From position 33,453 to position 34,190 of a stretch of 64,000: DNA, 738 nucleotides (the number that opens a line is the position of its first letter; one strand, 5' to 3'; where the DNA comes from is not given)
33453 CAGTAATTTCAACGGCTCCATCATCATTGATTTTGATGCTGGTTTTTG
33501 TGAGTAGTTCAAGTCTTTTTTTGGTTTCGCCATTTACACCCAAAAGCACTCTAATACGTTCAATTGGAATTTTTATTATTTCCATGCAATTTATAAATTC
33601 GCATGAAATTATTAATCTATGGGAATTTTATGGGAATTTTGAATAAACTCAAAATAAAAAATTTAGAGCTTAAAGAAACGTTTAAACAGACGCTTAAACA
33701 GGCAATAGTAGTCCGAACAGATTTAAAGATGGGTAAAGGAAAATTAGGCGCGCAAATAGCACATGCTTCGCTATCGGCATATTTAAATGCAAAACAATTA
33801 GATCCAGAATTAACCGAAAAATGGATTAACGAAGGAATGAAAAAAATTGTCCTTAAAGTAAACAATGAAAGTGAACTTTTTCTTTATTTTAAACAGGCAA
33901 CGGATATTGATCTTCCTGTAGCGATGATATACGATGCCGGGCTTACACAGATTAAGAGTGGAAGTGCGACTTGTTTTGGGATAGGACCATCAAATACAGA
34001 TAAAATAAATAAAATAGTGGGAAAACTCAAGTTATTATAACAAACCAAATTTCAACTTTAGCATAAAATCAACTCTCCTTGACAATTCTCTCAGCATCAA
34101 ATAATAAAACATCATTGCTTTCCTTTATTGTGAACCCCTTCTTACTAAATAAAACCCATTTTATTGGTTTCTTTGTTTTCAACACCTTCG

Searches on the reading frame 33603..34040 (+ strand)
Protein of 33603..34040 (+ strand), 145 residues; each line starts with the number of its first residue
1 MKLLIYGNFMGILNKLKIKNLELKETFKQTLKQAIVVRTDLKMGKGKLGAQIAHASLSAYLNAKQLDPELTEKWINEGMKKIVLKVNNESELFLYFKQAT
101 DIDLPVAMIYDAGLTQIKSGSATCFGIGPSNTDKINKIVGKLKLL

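Call 57: search_protein_families(library=pfam, proteins=[window:33603-34040:+], max_evalue=0.001)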
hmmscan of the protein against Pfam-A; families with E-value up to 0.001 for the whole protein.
window:33603-34040:+ (145 aa): 1 family
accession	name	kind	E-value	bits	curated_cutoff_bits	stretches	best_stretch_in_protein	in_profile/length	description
PF01981.21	PTH2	-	2.4e-40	137.8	23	1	31-145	1-115/115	Peptidyl-tRNA hydrolase PTH2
